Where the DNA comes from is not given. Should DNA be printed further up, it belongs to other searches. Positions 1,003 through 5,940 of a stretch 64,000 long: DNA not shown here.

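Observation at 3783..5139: About 450-aa insertion of four helical repeats in the Afp11-like baseplate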

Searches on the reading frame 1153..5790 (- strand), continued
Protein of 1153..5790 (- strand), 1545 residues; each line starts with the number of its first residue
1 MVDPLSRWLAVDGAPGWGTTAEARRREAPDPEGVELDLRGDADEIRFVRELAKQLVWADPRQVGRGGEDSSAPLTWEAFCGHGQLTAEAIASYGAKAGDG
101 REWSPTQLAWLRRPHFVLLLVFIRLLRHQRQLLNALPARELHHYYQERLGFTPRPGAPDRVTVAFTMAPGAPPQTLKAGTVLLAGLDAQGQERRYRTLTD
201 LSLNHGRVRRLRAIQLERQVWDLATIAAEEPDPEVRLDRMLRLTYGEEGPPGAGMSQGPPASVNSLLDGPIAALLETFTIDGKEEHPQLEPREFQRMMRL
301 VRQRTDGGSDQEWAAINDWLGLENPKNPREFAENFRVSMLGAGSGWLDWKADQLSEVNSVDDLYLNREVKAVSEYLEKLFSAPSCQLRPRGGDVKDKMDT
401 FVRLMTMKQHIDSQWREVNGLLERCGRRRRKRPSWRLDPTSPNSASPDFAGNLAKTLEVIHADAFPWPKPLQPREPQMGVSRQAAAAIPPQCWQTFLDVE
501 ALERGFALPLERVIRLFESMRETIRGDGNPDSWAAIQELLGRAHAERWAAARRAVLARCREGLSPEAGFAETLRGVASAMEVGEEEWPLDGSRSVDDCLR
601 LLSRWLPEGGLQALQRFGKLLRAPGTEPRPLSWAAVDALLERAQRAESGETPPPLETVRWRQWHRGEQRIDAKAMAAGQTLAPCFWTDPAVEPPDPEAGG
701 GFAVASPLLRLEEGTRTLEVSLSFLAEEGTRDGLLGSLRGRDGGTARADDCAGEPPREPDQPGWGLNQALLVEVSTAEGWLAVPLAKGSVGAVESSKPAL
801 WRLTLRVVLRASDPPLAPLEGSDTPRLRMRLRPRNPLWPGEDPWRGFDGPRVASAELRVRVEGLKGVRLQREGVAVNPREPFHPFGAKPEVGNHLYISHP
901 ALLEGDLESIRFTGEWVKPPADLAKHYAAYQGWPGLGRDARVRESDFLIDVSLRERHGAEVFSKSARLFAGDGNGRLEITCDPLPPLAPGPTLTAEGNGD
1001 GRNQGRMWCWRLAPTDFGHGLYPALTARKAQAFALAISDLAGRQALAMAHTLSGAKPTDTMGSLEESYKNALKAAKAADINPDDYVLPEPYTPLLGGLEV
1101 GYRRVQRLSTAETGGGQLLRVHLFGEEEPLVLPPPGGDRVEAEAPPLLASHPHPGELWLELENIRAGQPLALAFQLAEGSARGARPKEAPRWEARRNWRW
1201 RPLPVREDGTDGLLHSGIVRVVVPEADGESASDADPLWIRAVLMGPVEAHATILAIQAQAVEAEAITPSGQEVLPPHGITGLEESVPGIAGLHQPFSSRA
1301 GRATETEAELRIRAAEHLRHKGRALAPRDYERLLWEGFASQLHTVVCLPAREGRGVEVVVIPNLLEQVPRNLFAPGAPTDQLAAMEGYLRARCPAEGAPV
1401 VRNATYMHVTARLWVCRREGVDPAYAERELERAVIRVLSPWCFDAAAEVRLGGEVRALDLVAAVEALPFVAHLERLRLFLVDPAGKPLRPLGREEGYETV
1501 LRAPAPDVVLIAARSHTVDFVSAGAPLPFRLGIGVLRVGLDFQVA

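Call 17: find_encoding_contigs(protein=P0001, flank=10000, max_places=3)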
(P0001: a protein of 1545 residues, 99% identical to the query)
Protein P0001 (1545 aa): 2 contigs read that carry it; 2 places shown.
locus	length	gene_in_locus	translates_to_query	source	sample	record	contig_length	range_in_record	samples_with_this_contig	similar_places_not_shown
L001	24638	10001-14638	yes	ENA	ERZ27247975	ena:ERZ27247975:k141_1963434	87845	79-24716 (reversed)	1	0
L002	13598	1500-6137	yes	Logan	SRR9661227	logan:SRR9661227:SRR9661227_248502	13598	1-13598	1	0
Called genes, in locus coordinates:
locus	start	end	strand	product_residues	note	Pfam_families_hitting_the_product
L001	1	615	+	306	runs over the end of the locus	PF00583:Acetyltransf_1, PF13508:Acetyltransf_7 (weak), PF18014:Acetyltransf_18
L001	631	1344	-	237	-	PF02915:Rubrerythrin, PF00301:Rubredoxin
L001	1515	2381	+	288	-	PF00226:DnaJ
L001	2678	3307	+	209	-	PF14065:Pvc16_N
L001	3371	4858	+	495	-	PF04984:Phage_sheath_1 (weak), PF17482:Phage_sheath_1C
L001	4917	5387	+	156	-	PF06841:Phage_T4_gp19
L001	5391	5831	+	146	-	PF06841:Phage_T4_gp19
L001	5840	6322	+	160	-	PF06841:Phage_T4_gp19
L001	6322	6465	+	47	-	PF19265:DUF5908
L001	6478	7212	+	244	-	PF19266:CIS_tube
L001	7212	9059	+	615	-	PF05954:Phage_GPD (weak), PF04717:Phage_base_V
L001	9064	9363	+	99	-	PF05488:PAAR_motif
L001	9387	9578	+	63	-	-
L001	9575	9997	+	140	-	PF04965:GPW_gp25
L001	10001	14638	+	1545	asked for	-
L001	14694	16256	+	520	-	-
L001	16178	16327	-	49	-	-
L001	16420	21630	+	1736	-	-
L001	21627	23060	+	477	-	PF19268:CIS_TMP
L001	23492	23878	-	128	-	-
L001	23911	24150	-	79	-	-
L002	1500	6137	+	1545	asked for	-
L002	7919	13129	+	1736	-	-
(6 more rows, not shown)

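Call 31: search_protein_families(library=pfam, proteins=[L001:14694-16256:+, L001:16420-21630:+, L001:21627-23060:+, L001:9387-9578:+], max_evalue=0.01)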
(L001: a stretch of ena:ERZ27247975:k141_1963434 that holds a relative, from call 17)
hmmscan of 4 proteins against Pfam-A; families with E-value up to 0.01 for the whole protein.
L001:14694-16256:+ (520 aa): 0 families

L001:16420-21630:+ (1736 aa): 0 families

L001:21627-23060:+ (477 aa): 1 family
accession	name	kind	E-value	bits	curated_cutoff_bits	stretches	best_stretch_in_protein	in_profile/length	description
PF19268.4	CIS_TMP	-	2.5e-68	231.9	27.8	2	308-477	295-463/463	Contractile injection system tape measure protein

L001:9387-9578:+ (63 aa): 0 families

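Call 32: search_solved_structures(query=L001:16420-21630:+, max_evalue=0.1)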
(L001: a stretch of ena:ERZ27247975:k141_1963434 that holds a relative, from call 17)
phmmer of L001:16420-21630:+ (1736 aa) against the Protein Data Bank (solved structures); distinct sequences matched with E-value up to 0.1: 7.
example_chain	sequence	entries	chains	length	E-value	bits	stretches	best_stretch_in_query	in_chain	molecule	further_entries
7aeb_A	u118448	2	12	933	2.8e-24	87.8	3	10-99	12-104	baseplate protein (Algo12)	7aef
9wsz_A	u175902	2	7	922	7.9e-24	86.3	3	18-99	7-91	Baseplate protein Alg12 | The baseplate protein Alg12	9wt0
7b5h_AD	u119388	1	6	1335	7.7e-21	76.4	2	11-82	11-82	All3315 protein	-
9rce_B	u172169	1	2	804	5.5e-17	63.7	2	11-83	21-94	SalCis12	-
9qgl_a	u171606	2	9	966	2.3e-07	31.8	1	17-75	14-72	Baseplate protein J-like domain-containing protein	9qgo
6rao_J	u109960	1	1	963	2.5e-05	25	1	16-76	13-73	Afp12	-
6j0n_P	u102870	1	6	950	4.6e-05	24.1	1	18-77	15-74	Pvc12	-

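Call 33: search_solved_structures(query=L001:14694-16256:+, max_evalue=1, show_alignments=1)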
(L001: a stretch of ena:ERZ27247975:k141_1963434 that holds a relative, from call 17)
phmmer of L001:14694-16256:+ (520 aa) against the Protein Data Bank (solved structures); distinct sequences matched with E-value up to 1: 3.
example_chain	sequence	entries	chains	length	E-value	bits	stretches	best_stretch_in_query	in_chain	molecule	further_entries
8ond_A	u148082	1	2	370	0.0011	21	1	138-212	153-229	bd2133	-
8oml_A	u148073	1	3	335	0.026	16.6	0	279-307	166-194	Cell wall surface anchor family protein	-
8ol4_A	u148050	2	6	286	0.17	13.9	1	279-315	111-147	Cell wall surface anchor family protein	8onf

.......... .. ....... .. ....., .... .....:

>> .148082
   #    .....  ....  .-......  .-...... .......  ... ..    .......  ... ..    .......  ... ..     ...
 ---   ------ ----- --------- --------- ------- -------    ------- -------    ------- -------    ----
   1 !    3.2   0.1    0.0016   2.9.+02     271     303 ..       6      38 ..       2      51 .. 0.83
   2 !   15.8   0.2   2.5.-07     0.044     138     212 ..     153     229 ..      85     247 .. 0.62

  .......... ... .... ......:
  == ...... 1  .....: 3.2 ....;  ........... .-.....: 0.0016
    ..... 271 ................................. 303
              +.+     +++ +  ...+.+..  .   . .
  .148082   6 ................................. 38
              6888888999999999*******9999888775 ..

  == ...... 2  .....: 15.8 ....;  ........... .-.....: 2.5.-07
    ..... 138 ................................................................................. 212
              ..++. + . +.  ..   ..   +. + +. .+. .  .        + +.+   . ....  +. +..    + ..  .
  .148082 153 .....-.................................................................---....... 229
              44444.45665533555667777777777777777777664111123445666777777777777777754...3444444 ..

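Call 41: list_cluster_members(proteins=[P0036, P0037, P0044, P0045, P0046, P0049, P0053, P0076, P0105, P0136])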
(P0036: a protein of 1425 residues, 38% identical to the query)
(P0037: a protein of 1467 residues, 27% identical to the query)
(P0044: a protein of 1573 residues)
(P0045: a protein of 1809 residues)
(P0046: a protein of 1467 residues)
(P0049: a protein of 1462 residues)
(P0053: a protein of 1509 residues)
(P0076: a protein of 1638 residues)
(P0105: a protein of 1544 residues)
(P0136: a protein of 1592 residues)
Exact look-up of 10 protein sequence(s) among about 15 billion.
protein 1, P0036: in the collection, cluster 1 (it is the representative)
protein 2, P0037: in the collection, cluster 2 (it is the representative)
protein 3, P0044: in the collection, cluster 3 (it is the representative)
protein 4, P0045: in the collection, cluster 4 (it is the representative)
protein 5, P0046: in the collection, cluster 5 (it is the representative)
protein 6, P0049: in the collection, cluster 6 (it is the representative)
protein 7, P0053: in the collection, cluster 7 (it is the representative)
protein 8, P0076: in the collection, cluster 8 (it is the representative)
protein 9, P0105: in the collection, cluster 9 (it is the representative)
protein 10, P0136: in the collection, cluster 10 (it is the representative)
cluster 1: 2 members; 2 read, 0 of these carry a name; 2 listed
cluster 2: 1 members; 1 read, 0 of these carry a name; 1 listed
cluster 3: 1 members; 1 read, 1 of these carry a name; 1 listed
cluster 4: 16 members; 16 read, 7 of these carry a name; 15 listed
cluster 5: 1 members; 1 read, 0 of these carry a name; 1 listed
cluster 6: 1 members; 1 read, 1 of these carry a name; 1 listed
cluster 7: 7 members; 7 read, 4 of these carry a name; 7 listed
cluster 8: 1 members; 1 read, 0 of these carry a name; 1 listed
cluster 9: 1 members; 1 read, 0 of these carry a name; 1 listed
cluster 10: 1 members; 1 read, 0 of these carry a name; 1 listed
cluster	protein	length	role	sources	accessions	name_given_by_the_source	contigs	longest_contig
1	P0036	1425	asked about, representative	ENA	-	-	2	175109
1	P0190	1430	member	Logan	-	-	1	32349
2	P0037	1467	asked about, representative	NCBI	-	-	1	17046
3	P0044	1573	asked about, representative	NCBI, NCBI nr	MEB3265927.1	MAG: hypothetical protein VKN13_04860 [Cyanobacteriota bacterium] | hypothetical protein [Cyanobacteriota bacterium]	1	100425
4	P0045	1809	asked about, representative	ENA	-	-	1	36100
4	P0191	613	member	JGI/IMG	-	hypothetical protein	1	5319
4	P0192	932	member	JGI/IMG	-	hypothetical protein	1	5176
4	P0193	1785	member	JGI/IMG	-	hypothetical protein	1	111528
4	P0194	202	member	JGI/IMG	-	hypothetical protein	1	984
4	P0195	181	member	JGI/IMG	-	hypothetical protein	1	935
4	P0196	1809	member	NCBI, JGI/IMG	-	hypothetical protein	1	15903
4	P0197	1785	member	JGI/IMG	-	hypothetical protein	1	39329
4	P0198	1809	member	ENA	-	-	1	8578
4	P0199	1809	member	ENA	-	-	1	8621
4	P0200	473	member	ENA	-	-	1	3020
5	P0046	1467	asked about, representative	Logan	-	-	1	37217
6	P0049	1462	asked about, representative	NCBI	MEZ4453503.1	MAG: baseplate J/gp47 family protein [Nannocystaceae bacterium]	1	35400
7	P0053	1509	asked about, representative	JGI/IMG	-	hypothetical protein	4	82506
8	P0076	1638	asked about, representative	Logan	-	-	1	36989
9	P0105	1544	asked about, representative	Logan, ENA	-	-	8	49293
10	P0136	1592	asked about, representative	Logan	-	-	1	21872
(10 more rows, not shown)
